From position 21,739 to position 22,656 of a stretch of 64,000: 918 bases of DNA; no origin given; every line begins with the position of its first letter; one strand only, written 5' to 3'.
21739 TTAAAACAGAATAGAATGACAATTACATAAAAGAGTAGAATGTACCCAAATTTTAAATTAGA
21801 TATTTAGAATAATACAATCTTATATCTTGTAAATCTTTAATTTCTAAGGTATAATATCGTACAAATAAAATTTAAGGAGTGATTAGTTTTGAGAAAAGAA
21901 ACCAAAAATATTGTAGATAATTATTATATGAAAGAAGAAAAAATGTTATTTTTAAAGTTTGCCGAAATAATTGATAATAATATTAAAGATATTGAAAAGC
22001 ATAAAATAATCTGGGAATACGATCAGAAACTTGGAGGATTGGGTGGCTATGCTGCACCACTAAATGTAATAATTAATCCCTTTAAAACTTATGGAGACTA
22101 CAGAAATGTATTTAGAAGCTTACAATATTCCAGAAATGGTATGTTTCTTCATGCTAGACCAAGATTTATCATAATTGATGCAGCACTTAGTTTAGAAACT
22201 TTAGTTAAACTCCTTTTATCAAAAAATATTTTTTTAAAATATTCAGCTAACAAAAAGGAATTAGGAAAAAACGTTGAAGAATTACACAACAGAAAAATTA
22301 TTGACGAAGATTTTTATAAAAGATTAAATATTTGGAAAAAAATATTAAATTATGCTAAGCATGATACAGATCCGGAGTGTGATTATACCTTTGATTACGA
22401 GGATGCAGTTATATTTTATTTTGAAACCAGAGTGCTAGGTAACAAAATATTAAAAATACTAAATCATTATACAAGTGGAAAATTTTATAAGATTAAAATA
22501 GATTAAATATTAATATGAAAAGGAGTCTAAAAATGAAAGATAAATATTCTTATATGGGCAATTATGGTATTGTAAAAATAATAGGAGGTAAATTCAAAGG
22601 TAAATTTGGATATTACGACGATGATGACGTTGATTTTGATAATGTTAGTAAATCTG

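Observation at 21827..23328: Two-gene operon: unknown 205-aa protein + TIR-domain protein with novel N-terminal domain (candidate uncharacterized TIR-based defense system)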

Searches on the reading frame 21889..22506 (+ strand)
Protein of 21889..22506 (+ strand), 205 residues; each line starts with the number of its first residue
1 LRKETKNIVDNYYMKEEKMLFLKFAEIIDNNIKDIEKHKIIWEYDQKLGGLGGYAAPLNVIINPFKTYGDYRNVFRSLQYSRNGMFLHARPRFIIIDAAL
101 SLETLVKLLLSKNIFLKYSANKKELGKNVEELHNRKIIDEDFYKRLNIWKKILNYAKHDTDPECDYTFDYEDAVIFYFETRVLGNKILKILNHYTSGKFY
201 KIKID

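Call 3: search_protein_families(library=pfam, proteins=[window:21889-22506:+], max_evalue=0.1)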
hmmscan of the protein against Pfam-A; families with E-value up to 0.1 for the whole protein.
window:21889-22506:+ (205 aa): 1 family
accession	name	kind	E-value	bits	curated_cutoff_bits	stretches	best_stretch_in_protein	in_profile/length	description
PF13643.11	DUF4145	-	0.026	15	23.1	0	117-161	29-73/88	Domain of unknown function (DUF4145)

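Call 4: search_protein_families(library=padloc, proteins=[window:21889-22506:+], max_evalue=0.1)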
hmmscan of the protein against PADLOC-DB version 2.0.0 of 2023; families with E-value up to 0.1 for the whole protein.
window:21889-22506:+ (205 aa): 1 family
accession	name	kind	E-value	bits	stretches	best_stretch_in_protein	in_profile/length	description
PDLC04895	PDC-S06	-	0.0019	14.8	1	102-159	700-756/784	-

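Call 6: search_protein_families(library=ncbifam, proteins=[window:21889-22506:+], max_evalue=0.1)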
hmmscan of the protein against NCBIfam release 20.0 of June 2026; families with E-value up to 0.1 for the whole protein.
window:21889-22506:+ (205 aa): 0 families

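Call 7: search_protein_families(library=phrogs, proteins=[window:21889-22506:+], max_evalue=0.1)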
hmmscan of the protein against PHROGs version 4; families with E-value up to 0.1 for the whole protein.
window:21889-22506:+ (205 aa): 1 family
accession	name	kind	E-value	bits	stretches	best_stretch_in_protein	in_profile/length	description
phrog_38730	-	unknown function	0.011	16.9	0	183-204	29-50/112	-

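Call 8: find_homologous_proteins(query=window:21889-22506:+, max_evalue=0.001)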
Query window:21889-22506:+ (205 aa): 97 proteins with E <= 0.001 among 547 candidates.
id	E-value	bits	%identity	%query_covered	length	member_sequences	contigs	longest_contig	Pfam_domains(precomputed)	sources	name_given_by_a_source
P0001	9.2e-130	448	99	100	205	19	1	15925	-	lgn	-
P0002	1.1e-79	285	64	100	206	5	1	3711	-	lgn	-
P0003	5.8e-78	279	62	100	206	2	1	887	-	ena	-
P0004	3.2e-77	277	63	99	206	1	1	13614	-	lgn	-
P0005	3.4e-77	276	63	99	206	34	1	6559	-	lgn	-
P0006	4.9e-77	276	64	99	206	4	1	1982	-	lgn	-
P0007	1.3e-76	275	63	99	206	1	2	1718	-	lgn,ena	-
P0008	9.4e-76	272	62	99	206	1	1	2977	-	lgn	-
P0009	1.6e-75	271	63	99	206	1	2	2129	-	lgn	-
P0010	2.0e-75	271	62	99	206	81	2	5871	-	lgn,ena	-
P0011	1.7e-74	268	61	99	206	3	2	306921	-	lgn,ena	-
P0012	1.9e-74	268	62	99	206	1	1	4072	-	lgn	-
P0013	2.4e-74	267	61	100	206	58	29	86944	-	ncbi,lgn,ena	-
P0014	7.3e-74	266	61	100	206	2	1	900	-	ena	-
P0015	9.7e-74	265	58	100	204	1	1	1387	-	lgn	-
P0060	1.2e-61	226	54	98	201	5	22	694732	-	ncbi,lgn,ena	-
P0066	5.2e-60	220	89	57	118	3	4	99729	-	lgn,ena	-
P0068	1.5e-59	219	52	99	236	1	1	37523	-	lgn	-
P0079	1.7e-48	183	44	99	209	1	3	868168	-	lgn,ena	-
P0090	2.8e-39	153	89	40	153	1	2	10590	PF13676.12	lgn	-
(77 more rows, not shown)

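Call 11: find_encoding_contigs(protein=P0079, flank=6000, max_places=3)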
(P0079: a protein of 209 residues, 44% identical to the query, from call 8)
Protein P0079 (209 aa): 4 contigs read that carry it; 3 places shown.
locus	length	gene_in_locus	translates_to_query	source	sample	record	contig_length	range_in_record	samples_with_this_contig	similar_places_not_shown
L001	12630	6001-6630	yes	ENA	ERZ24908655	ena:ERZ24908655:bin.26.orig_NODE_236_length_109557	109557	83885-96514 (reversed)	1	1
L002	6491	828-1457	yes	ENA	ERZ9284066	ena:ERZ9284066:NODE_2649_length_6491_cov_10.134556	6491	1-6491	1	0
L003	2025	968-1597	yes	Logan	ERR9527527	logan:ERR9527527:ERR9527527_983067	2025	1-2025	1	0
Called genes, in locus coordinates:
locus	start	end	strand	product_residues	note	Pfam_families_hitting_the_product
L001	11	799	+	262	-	-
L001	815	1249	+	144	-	-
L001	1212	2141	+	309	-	-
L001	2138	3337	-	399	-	PF00753:Lactamase_B (faint), PF12706:Lactamase_B_2, PF07521:RMMBL (weak)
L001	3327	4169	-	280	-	-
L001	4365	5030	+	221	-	-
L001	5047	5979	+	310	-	PF22558:REase-ARP (weak)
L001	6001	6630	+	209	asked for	-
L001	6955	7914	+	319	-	-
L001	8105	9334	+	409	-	PF16491:Peptidase_M48_N, PF01435:Peptidase_M48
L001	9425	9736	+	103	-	PF03551:PadR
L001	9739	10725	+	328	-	PF22564:HAAS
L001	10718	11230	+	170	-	-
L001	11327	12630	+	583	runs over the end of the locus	PF06580:His_kinase, PF02518:HATPase_c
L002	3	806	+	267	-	?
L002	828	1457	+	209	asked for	-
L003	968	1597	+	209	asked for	-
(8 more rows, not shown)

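Call 12: find_encoding_contigs(protein=P0060, flank=6000, max_places=3)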
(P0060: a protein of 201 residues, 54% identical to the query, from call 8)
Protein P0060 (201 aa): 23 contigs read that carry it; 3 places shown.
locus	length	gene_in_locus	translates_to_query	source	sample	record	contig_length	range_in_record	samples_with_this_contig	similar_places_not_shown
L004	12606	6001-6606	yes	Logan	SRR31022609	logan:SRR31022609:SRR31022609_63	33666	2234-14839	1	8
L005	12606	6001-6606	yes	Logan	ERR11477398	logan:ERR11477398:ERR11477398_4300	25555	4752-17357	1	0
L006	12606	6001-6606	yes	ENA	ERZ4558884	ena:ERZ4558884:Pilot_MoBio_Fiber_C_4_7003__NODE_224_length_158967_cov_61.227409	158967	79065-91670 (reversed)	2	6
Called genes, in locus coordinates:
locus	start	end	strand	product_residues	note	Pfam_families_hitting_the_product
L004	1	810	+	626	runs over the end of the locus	PF02086:MethyltransfD12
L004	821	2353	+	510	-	PF13391:HNH_2 (weak)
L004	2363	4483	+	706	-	PF03235:GmrSD_N, PF07510:GmrSD_C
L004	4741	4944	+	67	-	-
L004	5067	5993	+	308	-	PF02661:Fic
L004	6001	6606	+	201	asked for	-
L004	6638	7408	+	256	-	-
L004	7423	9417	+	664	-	PF02463:SMC_N (weak), PF11398:DUF2813 (faint), PF13175:AAA_15, PF13304:AAA_21, PF20469:OLD-like_TOPRIM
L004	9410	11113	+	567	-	PF00580:UvrD-helicase, PF13245:AAA_19, PF13361:UvrD_C (faint), PF01443:Viral_helicase1 (faint), PF00580:UvrD-helicase, PF13538:UvrD_C_2 (faint)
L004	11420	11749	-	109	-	PF00589:Phage_integrase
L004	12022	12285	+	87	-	-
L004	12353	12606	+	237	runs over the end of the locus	-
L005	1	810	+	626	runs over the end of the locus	PF02086:MethyltransfD12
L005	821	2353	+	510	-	PF13391:HNH_2 (weak)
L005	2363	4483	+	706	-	PF03235:GmrSD_N, PF07510:GmrSD_C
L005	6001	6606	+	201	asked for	-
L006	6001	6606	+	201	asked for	-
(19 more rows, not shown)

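Call 15: search_protein_families(library=pfam, proteins=[L004:6638-7408:+, L004:5067-5993:+, L001:5047-5979:+, L001:6955-7914:+, L001:4365-5030:+, L004:6001-6606:+, L001:6001-6630:+], max_evalue=0.1)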
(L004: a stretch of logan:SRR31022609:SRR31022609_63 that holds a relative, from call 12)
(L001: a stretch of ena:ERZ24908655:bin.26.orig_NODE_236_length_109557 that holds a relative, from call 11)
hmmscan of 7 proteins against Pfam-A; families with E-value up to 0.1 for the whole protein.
L004:6638-7408:+ (256 aa): 0 families

L004:5067-5993:+ (308 aa): 3 families
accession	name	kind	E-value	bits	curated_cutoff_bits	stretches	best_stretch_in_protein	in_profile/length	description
PF02661.23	Fic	-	2.3e-23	83.3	24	1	158-255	1-93/93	Fic/DOC family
PF12728.13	HTH_17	-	8.1e-05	23.2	27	1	3-40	1-37/51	Helix-turn-helix domain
PF20038.5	HTH_59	-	0.05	14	27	0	2-23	6-27/66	Helix-turn-helix domain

L001:5047-5979:+ (310 aa): 1 family
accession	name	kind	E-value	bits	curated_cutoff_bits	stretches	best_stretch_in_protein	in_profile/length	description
PF22558.3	REase-ARP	-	4.8e-06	26.8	27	1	27-204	25-203/270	Restriction Endonuclease associating with ARP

L001:6955-7914:+ (319 aa): 0 families

L001:4365-5030:+ (221 aa): 0 families

L004:6001-6606:+ (201 aa): 1 family
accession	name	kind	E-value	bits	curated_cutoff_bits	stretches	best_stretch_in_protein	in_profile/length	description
PF13643.11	DUF4145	-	0.035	14.6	23.1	1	119-163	35-76/88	Domain of unknown function (DUF4145)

L001:6001-6630:+ (209 aa): 0 families

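Call 19: find_related_loci(query=A1, collection=genome_contigs, flank=5000)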
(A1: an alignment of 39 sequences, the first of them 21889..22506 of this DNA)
Query A1 (205 aa) in genome_contigs; peptide patterns used: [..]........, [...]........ (x = any residue, [..] = any of these).
48 stretches matched a pattern; 15 encode a relative of the query (tblastn E <= 1e-3); 15 distinct loci.
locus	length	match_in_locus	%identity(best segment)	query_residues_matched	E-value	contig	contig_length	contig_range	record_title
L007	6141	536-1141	62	1-202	9e-82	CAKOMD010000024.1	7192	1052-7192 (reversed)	MAG: uncultured Bacilli bacterium isolate REFINED_METABAT215_TOP10_CONTIGS_1500_ASSEMBLY_K77_MERGED__Nepal_MoBio_Fiber-H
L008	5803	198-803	63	1-202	7e-81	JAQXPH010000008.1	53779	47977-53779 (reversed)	MAG: bacterium isolate SUG1400 k141_8743754, whole genome shotgun sequence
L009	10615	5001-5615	61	1-205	2e-80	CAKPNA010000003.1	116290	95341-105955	MAG: uncultured Bacilli bacterium isolate REFINED_METABAT215_TOP10_CONTIGS_1500_ASSEMBLY_K77_MERGED__Hadza_MoBio_C-REDO_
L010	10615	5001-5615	61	1-205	2e-80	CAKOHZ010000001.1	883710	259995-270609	MAG: uncultured Bacilli bacterium isolate REFINED_METABAT215_TOP10_CONTIGS_1500_ASSEMBLY_K77_MERGED__Hadza_MoBio_hadza-E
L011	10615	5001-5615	61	1-205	3e-80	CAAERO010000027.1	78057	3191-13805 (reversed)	MAG TPA_asm: Bacilli bacterium, isolate HGM10844, WGS project CAAERO010000000 data, contig: ERS608518_21_k95_83775, whol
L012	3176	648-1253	60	1-202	7e-79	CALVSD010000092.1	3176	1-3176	MAG: uncultured Bacilli bacterium isolate BRZ_EV__bin65 genome assembly, contig: BRZ_EV__NODE_33577_length_3176_cov_10.4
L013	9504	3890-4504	59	1-205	9e-77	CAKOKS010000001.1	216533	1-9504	MAG: uncultured Bacilli bacterium isolate REFINED_METABAT215_TOP10_CONTIGS_1500_ASSEMBLY_K77_MERGED__Hadza_MoBio_hadza-E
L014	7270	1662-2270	58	1-203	8e-77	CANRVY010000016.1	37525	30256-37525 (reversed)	MAG TPA_asm: uncultured Tenericutes bacterium isolate SRR15730544_bin.10_metawrap_v1.3_MAG genome assembly, contig: NODE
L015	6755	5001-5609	58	1-203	2e-76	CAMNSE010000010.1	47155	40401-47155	MAG: uncultured Mycoplasma sp. isolate SRR19792994_bin.62_metawrap_v1.3_MAG genome assembly, contig: ERZ12290372_1362, w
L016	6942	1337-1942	57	1-202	2e-75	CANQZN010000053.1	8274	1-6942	MAG: uncultured Bacilli bacterium isolate Lapin-017__bin4 genome assembly, contig: Lapin-017__NODE_6884_length_8274_cov_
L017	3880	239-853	57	1-205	7e-73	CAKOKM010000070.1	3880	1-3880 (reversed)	MAG: uncultured Bacilli bacterium isolate REFINED_METABAT215_TOP10_CONTIGS_1500_ASSEMBLY_K77_MERGED__Hadza_MoBio_hadza-A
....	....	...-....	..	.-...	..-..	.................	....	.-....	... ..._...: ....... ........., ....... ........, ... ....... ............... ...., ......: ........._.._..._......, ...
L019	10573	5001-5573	48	1-191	5e-52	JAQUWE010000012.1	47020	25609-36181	MAG: Bacilli bacterium isolate STD2_183 NODE_2579_length_47020_cov_4.958437_Sandtown_D2, whole genome shotgun sequence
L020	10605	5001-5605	62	1-202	3e-59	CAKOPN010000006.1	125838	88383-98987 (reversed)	MAG: uncultured Bacilli bacterium isolate REFINED_METABAT215_TOP10_CONTIGS_1500_ASSEMBLY_K77_MERGED__Hadza_MoBio_C-REDO_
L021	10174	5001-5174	55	148-205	7e-18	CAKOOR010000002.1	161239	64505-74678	MAG: uncultured Bacilli bacterium isolate REFINED_METABAT215_TOP10_CONTIGS_1500_ASSEMBLY_K77_MERGED__Hadza_PheChl_Fiber-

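Call 23: search_protein_families(library=pfam, proteins=[L009:3338-4927:+, L009:5640-6914:+, L014:2300-3340:+, L016:2036-2887:+, L012:1631-2356:+, L014:129-1586:+, L021:4580-4972:+, L020:5641-6906:+, L017:877-1647:+], max_evalue=0.1)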
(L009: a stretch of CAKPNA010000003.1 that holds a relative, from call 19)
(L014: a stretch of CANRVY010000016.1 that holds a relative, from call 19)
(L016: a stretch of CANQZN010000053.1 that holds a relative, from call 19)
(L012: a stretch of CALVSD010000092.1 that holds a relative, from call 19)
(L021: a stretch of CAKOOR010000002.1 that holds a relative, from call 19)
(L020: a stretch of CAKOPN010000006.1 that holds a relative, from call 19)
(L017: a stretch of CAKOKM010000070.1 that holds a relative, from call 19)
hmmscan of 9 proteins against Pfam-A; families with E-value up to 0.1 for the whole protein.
L009:3338-4927:+ (529 aa): 5 families
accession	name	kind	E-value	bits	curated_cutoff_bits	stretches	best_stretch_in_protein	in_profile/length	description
PF07508.19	Recombinase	-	2.2e-24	86.1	21.1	1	191-309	1-101/102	Recombinase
PF00239.26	Resolvase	-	5.6e-19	69.1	23.3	1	16-167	3-144/145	Resolvase, N terminal domain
PF13408.12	Zn_ribbon_recom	-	7.6e-11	42.7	25.3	1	322-382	1-58/58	Recombinase zinc beta ribbon domain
PF14287.11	DUF4368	-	0.0058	17.3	25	1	472-523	3-62/67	Domain of unknown function (DUF4368)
PF03226.21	Yippee-Mis18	-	0.018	15.6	26.6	1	295-363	25-95/108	Yippee zinc-binding/DNA-binding /Mis18, centromere assembly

L009:5640-6914:+ (424 aa): 0 families

L014:2300-3340:+ (346 aa): 1 family
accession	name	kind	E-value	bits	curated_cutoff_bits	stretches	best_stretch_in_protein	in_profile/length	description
PF14022.11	DUF4238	-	5.1e-23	82.3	27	1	8-304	1-278/281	Protein of unknown function (DUF4238)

L016:2036-2887:+ (283 aa): 4 families
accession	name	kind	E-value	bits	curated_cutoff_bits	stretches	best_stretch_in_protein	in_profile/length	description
PF02498.22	Bro-N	-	4.7e-05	24.4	25.6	1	18-111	2-91/96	BRO family, N-terminal domain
PF16242.11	Pyrid_ox_like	-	0.0045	16.9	28.8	1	5-87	50-131/149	Pyridoxamine 5'-phosphate oxidase like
PF14361.12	RsbRD_N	-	0.054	14.6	24.3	0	97-129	58-90/104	RsbT co-antagonist protein rsbRD N-terminal domain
PF06518.16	DUF1104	-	0.061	14.1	25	0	163-208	12-57/92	Protein of unknown function (DUF1104)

L012:1631-2356:+ (241 aa): 0 families

L014:129-1586:+ (485 aa): 7 families
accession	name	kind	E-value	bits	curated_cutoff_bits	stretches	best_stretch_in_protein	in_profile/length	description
PF07508.19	Recombinase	-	3.4e-24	85.5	21.1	1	148-266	1-101/102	Recombinase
PF00239.26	Resolvase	-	1.2e-16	61.5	23.3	1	2-124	25-144/145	Resolvase, N terminal domain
PF13408.12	Zn_ribbon_recom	-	2e-11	44.5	25.3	1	279-339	1-58/58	Recombinase zinc beta ribbon domain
PF07697.16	7TMR-HDED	-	0.002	18.6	27.6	1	331-467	25-167/224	7TM-HD extracellular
PF14287.11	DUF4368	-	0.0056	17.3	25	1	430-480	4-62/67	Domain of unknown function (DUF4368)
PF03226.21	Yippee-Mis18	-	0.021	15.4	26.6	1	252-311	25-86/108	Yippee zinc-binding/DNA-binding /Mis18, centromere assembly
PF12759.13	HTH_Tnp_IS1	-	0.078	13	24.9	0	155-169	12-26/46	InsA C-terminal domain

L021:4580-4972:+ (130 aa): 2 families
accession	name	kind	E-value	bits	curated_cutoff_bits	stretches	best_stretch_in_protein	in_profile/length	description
PF04266.20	ASCH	-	1.9e-05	25.7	21.2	1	4-81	1-57/103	ASCH domain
PF13963.11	Transpos_assoc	-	0.014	16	27.7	1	40-88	9-55/74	Transposase-associated domain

L020:5641-6906:+ (421 aa): 0 families

L017:877-1647:+ (256 aa): 0 families

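Call 24: search_protein_families(library=padloc, proteins=[L009:3338-4927:+, L009:5640-6914:+, L014:2300-3340:+, L016:2036-2887:+, L012:1631-2356:+, L004:5067-5993:+, L001:5047-5979:+, L001:6955-7914:+, L017:877-1647:+], max_evalue=0.1)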
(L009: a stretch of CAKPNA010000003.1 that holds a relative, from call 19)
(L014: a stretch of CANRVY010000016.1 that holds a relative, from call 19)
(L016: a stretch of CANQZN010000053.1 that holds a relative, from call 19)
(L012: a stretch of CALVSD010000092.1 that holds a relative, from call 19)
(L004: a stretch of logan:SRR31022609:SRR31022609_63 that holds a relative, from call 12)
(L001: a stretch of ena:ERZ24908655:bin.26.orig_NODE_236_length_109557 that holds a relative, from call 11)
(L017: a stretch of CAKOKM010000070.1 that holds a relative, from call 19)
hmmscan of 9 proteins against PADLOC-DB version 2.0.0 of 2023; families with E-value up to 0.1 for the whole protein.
L009:3338-4927:+ (529 aa): 0 families

L009:5640-6914:+ (424 aa): 0 families

L014:2300-3340:+ (346 aa): 1 family
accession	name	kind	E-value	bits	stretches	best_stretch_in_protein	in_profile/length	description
PDLC03000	DUF4238-Pers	-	7.4e-08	30.2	1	5-269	3-255/309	-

L016:2036-2887:+ (283 aa): 2 families
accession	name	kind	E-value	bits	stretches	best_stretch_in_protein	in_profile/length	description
PDLC04920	PDC-S13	-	6.9e-114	378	1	10-278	7-275/286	-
PDLC04841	PDC-S04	-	8.3e-24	82.7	1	11-138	8-132/292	-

L012:1631-2356:+ (241 aa): 0 families

L004:5067-5993:+ (308 aa): 9 families
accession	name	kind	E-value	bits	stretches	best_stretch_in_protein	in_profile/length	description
PDLC04840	PDC-S04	-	1.2e-35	121.3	1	98-299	11-217/227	-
PDLC03963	SoFic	-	1.4e-34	118.1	1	69-300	25-263/361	-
PDLC04836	PDC-S04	-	2.8e-33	113.1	1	88-286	15-218/244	-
PDLC04837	PDC-S04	-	3e-26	90.1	1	87-297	14-224/234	-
PDLC04839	PDC-S04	-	2.4e-18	64.6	1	133-295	33-200/205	-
PDLC04966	PDC-S24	-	1.8e-14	51.5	1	157-262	230-343/497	-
PDLC04838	PDC-S04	-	1e-09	36.5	1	156-295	60-200/209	-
PDLC04842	PDC-S04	-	1.3e-07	29.6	1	135-281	17-156/202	-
PDLC04841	PDC-S04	-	1.6e-06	25.9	1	147-294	128-265/292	-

L001:5047-5979:+ (310 aa): 0 families

L001:6955-7914:+ (319 aa): 0 families

L017:877-1647:+ (256 aa): 0 families

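Call 72: find_encoding_contigs(protein=P0068, flank=5000, max_places=2)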
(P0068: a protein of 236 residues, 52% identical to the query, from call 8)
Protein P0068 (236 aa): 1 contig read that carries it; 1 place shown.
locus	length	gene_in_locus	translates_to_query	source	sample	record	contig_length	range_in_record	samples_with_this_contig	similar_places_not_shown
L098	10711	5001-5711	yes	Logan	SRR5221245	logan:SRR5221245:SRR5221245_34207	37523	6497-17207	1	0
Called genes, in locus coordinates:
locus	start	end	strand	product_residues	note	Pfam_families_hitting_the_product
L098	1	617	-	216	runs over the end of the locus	PF03006:HlyIII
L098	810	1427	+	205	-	PF04607:RelA_SpoT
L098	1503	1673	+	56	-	-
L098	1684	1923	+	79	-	PF07875:Coat_F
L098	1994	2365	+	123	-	PF01741:MscL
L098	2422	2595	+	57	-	-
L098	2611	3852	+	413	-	PF03575:Peptidase_S51, PF13302:Acetyltransf_3, PF00583:Acetyltransf_1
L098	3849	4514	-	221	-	-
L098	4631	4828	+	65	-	PF09962:DUF2196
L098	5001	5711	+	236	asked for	-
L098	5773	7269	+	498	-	PF12161:HsdM_N, PF02384:N6_Mtase, PF07669:Eco57I (faint)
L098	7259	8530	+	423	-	PF01420:Methylase_S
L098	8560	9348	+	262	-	-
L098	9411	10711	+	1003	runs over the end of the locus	PF04313:HSDR_N, PF04851:ResIII, PF00270:DEAD (weak), PF18766:SWI2_SNF2, PF22679:T1R_D3-like, PF11867:T1RH-like_C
